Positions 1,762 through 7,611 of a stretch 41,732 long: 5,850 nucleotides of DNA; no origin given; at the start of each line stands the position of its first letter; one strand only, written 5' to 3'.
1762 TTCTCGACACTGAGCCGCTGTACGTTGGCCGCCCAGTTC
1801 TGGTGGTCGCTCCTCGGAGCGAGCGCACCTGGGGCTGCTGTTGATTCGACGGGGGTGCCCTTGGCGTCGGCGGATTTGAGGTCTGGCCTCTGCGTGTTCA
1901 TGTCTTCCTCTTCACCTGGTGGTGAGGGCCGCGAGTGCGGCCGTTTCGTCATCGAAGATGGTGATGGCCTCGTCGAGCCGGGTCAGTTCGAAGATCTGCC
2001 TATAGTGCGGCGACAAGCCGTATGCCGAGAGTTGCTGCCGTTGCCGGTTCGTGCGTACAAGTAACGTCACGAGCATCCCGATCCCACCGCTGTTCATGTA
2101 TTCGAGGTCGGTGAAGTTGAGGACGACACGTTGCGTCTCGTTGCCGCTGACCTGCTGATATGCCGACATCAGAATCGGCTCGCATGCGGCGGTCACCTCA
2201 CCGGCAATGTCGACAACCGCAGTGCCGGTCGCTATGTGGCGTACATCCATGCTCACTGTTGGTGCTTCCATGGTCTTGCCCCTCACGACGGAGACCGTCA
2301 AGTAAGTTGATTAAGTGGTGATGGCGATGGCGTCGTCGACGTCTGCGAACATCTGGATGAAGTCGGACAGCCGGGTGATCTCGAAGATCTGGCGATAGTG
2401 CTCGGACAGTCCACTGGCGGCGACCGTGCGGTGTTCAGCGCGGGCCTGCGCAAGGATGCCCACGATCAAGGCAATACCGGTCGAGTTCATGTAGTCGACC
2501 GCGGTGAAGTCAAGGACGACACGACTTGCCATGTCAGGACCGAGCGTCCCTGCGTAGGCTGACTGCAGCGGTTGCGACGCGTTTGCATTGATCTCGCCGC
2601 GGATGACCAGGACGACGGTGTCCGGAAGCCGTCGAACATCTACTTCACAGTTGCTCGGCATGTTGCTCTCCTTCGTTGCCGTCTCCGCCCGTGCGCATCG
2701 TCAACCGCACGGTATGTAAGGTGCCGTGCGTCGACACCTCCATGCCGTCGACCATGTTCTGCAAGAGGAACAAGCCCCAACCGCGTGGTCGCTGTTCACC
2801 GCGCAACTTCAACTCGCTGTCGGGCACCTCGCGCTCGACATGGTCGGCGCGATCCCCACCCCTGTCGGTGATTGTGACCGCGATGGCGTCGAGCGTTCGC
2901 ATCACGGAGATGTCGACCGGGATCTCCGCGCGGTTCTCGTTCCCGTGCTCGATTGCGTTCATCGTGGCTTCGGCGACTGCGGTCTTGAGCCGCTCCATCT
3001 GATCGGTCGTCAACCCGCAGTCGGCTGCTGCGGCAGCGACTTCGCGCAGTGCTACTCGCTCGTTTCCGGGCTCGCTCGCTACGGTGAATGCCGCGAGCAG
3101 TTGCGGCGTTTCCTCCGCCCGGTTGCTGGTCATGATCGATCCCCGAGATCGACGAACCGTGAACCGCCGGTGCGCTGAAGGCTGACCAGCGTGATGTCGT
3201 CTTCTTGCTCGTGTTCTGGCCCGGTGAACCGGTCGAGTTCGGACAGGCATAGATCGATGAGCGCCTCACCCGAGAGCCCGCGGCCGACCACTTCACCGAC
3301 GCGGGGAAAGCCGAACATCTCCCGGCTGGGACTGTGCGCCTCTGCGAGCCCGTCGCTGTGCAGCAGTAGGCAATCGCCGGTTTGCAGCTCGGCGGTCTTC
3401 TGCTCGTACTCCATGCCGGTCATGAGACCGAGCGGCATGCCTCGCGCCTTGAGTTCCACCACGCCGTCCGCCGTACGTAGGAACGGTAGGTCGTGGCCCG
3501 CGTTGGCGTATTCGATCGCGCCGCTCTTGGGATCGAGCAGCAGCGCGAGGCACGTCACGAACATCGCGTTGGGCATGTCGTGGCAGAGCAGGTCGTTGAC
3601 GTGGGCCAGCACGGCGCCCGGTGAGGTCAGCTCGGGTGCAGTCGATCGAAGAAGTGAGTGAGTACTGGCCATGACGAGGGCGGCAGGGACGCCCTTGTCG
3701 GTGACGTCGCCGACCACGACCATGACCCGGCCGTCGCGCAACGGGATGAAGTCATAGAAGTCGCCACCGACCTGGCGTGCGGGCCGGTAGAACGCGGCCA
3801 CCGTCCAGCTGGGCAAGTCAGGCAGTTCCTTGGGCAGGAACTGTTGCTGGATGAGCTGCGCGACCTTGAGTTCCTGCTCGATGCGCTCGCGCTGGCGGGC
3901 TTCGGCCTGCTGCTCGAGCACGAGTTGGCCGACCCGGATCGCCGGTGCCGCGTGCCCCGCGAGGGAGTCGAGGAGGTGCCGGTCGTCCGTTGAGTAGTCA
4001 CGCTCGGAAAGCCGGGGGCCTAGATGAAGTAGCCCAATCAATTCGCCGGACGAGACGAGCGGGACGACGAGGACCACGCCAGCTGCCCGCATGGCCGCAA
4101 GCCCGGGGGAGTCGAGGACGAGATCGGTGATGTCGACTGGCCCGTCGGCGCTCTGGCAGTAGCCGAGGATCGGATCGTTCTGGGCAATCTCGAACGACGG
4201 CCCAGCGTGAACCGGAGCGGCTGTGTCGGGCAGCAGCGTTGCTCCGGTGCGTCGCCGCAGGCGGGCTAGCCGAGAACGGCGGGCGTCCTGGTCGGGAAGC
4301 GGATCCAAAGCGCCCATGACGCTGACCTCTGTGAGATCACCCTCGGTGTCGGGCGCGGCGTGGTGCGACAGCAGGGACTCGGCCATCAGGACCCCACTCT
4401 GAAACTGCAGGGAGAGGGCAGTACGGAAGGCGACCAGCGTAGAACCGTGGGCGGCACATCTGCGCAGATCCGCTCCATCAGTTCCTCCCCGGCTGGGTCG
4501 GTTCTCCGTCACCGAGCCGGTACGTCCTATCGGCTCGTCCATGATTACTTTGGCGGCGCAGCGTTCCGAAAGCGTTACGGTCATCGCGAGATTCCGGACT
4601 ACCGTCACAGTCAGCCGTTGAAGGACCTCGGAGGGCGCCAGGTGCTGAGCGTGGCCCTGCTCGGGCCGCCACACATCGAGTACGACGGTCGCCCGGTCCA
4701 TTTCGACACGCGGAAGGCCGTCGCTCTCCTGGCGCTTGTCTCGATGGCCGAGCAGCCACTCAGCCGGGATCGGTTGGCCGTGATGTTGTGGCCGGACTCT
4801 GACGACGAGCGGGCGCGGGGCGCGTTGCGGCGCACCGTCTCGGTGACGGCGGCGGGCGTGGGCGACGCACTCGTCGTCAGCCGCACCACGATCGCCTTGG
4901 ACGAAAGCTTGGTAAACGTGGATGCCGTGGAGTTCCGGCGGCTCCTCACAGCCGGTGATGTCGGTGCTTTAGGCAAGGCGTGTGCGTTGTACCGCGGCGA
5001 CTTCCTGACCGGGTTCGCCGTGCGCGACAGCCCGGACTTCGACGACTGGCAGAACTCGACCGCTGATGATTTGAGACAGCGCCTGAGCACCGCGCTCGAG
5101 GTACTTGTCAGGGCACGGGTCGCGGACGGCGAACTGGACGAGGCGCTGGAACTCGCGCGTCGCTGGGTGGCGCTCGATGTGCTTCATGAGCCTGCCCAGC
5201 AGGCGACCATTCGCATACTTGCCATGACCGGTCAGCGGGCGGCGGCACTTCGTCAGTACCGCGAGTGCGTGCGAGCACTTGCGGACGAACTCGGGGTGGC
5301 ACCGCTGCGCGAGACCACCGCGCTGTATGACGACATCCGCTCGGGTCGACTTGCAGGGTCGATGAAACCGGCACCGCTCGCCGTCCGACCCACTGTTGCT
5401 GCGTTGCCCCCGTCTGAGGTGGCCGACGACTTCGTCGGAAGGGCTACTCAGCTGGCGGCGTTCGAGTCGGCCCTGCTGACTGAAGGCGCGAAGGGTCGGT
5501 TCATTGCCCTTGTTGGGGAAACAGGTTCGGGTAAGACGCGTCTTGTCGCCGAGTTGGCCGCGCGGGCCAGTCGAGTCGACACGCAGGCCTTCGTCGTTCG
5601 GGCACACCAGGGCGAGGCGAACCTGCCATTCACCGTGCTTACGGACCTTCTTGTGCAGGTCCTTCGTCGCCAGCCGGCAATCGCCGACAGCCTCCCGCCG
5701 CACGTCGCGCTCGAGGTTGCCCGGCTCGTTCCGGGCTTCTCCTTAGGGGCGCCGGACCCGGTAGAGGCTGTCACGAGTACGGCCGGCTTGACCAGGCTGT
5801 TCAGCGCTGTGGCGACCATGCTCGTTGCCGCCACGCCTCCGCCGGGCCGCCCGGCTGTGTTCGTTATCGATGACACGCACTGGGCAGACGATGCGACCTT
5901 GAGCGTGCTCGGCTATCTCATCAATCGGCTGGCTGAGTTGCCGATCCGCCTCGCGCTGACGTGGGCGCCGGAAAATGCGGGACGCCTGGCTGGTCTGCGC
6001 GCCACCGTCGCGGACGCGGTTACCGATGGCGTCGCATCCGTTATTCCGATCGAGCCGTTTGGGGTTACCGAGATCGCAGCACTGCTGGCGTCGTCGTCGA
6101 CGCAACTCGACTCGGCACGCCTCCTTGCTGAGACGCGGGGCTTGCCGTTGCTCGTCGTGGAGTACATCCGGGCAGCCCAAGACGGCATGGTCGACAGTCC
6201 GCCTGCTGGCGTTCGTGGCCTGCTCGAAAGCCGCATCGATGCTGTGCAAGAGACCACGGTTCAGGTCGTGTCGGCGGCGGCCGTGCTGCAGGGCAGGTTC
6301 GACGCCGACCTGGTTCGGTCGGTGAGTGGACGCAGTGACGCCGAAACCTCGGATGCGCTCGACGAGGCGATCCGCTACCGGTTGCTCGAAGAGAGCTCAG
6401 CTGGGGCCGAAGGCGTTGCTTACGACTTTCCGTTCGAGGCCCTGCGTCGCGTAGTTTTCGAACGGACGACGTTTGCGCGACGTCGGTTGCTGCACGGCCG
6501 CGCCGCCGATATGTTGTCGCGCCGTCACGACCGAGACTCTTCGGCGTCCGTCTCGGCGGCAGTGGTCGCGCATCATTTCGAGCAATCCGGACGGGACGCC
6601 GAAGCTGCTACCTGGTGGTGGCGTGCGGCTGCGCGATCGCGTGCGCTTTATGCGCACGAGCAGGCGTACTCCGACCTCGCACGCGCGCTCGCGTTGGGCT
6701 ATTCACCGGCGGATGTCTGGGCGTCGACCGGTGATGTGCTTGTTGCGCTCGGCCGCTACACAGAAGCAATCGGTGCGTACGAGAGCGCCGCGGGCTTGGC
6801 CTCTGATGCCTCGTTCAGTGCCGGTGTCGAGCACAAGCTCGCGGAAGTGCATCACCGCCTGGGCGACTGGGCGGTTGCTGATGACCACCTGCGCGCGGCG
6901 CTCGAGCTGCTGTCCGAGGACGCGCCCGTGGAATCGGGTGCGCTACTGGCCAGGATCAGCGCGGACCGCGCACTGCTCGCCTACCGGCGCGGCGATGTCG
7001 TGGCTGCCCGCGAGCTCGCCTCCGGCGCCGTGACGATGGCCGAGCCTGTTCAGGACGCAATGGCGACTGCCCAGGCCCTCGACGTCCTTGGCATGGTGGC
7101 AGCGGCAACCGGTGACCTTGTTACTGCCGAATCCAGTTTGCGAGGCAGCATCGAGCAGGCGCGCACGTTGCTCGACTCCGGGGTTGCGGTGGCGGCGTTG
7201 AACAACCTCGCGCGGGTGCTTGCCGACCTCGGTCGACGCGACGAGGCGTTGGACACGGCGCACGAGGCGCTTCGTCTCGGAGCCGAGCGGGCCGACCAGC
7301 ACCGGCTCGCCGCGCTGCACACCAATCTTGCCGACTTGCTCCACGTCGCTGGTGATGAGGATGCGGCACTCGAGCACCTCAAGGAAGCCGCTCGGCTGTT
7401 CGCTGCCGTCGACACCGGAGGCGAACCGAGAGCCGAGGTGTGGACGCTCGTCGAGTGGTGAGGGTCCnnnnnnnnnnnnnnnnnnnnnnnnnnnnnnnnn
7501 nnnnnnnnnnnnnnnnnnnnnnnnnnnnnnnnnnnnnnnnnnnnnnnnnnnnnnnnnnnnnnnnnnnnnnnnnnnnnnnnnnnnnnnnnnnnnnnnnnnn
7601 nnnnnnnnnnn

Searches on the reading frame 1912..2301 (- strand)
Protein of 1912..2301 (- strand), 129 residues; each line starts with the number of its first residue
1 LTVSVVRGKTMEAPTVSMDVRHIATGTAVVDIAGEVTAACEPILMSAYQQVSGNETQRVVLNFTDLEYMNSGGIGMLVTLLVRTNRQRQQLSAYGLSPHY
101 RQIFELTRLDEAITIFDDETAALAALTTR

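Call 76: search_protein_families(library=pfam, proteins=[window:1912-2301:-])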
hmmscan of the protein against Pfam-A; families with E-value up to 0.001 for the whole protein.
window:1912-2301:- (129 aa): 2 families
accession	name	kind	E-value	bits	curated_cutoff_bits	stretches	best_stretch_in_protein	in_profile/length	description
PF01740.26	STAS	-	3.1e-12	46.6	22.6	1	25-121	8-105/106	STAS domain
PF13466.11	STAS_2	-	4.3e-09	36.9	29.2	1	30-110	1-80/80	STAS domain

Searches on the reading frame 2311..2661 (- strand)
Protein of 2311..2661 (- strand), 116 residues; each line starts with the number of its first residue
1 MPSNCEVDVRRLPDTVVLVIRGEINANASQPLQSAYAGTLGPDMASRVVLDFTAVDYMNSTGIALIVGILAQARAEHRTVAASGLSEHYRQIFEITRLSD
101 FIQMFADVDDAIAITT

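Call 76: search_protein_families(library=pfam, proteins=[window:2311-2661:-])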
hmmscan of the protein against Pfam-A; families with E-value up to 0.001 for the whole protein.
window:2311-2661:- (116 aa): 2 families
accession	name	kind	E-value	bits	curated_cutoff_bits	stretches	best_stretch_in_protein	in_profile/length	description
PF01740.26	STAS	-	2.6e-16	59.8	22.6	1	7-111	2-106/106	STAS domain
PF13466.11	STAS_2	-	2.7e-11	43.9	29.2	1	18-98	1-79/80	STAS domain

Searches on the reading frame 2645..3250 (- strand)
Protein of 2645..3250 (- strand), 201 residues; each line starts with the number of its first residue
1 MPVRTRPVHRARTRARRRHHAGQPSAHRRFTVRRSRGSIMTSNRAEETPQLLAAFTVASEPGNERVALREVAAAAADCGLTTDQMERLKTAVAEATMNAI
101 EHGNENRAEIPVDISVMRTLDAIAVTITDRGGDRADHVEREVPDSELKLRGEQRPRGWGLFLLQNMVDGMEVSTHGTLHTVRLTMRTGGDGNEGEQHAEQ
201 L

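Call 76: search_protein_families(library=pfam, proteins=[window:2645-3250:-])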
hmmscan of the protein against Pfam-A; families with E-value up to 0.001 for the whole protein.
window:2645-3250:- (201 aa): 2 families
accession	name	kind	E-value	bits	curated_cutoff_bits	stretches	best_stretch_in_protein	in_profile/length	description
PF13581.12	HATPase_c_2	-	2e-21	76.8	27.4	1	58-184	2-126/127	Histidine kinase-like ATPase domain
PF02518.31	HATPase_c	-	0.00012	22.9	26.4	1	86-171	4-88/111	Histidine kinase-, DNA gyrase B-, and HSP90-like ATPase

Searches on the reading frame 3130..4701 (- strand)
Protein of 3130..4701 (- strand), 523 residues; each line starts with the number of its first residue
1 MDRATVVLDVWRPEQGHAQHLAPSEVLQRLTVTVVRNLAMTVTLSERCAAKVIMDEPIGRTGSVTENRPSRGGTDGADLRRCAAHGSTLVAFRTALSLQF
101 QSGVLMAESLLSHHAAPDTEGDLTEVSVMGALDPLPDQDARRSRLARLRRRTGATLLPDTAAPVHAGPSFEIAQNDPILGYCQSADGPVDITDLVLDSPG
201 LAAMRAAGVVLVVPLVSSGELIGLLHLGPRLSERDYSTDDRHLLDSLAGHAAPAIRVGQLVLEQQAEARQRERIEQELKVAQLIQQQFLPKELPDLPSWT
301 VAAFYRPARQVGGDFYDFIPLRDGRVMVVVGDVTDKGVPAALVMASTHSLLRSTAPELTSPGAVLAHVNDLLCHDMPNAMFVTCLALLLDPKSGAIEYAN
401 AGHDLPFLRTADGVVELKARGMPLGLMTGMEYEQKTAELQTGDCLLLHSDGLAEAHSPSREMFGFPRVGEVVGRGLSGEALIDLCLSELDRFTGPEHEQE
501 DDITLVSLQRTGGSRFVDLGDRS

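Call 76: search_protein_families(library=pfam, proteins=[window:3130-4701:-])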
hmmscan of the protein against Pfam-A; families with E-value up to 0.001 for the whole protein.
window:3130-4701:- (523 aa): 4 families
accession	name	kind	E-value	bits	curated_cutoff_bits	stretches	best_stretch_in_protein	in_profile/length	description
PF07228.17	SpoIIE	-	4.6e-49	167.4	25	1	323-510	2-191/192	Stage II sporulation protein E (SpoIIE)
PF13185.12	GAF_2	-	3.7e-08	34.1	28.6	1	196-255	83-135/136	GAF domain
PF13492.12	GAF_3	-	1.9e-07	32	27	1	164-255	42-127/129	GAF domain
PF01590.32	GAF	-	7.3e-06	27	22.4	1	157-255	35-133/133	GAF domain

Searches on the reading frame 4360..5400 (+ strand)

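Call 80: search_protein_families(library=pfam, proteins=[window:4360-5400:+], max_evalue=1)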
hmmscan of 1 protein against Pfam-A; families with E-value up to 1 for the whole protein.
window:4360-5400:+ (347 aa): 4 families
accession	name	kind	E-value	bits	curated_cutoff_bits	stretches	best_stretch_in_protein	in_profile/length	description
PF03704.23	BTAD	-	2.2e-20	73.9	22.1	1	202-327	27-146/146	Bacterial transcriptional activator domain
PF13428.12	TPR_14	-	0.0088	17.1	23.5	1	246-276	4-34/44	Tetratricopeptide repeat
PF07721.20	TPR_4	-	0.15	13.2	27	0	245-268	3-26/26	Tetratricopeptide repeat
PF13374.12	TPR_10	-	0.5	10.9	27.5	0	286-306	11-31/42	Tetratricopeptide repeat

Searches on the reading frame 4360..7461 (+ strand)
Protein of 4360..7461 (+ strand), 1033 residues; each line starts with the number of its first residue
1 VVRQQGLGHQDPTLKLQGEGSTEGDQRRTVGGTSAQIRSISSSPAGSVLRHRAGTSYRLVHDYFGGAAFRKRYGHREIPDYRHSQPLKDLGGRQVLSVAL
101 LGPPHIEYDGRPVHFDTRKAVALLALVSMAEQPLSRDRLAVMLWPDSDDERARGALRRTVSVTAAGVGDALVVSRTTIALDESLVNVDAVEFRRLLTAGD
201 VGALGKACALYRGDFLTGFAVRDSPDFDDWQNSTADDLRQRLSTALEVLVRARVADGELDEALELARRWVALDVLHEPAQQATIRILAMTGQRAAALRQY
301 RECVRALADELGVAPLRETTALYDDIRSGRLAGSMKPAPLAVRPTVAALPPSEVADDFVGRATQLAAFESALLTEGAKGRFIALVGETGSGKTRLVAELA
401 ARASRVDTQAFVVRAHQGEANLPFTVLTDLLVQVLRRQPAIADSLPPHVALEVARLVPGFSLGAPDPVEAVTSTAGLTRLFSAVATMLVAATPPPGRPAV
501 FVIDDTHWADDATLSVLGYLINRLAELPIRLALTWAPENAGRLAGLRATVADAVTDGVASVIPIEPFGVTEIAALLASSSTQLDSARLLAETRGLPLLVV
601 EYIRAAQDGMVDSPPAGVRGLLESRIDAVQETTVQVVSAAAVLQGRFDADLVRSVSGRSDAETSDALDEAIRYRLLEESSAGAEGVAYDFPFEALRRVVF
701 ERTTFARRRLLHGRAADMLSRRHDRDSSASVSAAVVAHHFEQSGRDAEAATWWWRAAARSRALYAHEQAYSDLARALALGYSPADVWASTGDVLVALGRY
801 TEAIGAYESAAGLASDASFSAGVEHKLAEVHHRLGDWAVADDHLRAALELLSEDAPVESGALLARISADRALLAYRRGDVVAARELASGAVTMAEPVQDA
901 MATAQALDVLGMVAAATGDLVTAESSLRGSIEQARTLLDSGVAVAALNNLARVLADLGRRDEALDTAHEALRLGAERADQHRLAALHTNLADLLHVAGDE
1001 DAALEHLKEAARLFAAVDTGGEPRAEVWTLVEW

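Call 76: search_protein_families(library=pfam, proteins=[window:4360-7461:+])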
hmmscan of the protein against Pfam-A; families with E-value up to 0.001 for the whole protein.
window:4360-7461:+ (1033 aa): 12 families
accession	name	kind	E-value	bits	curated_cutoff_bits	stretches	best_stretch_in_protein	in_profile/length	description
PF13191.12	AAA_16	-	8.6e-21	75.6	32.6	1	358-526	2-161/167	AAA ATPase domain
PF03704.23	BTAD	-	2.4e-19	70.6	22.1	1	202-327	27-146/146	Bacterial transcriptional activator domain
PF13424.12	TPR_12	-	7.8e-15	55.3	30.1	3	945-1014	4-75/77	Tetratricopeptide repeat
PF07719.23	TPR_2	-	1.2e-10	41.1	27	0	945-973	2-30/34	Tetratricopeptide repeat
PF17874.7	TPR_MalT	-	5.8e-10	39.4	45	1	865-1013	2-151/336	MalT-like TPR region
PF00515.34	TPR_1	-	2e-08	34.1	27.8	0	945-973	2-30/34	Tetratricopeptide repeat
PF13176.12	TPR_7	-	3.2e-08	33.5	27.9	0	946-975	1-30/36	Tetratricopeptide repeat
PF13401.12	AAA_22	-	9.1e-07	29.7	27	1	379-538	5-125/130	AAA domain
PF13181.12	TPR_8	-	1.4e-06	28.4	25.7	0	785-815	2-32/34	Tetratricopeptide repeat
PF07721.20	TPR_4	-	1.1e-05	26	27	0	945-968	2-25/26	Tetratricopeptide repeat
PF13428.12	TPR_14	-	2e-05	25.2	23.5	0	785-811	2-28/44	Tetratricopeptide repeat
PF13374.12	TPR_10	-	0.00032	21.1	27.5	1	945-973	3-31/42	Tetratricopeptide repeat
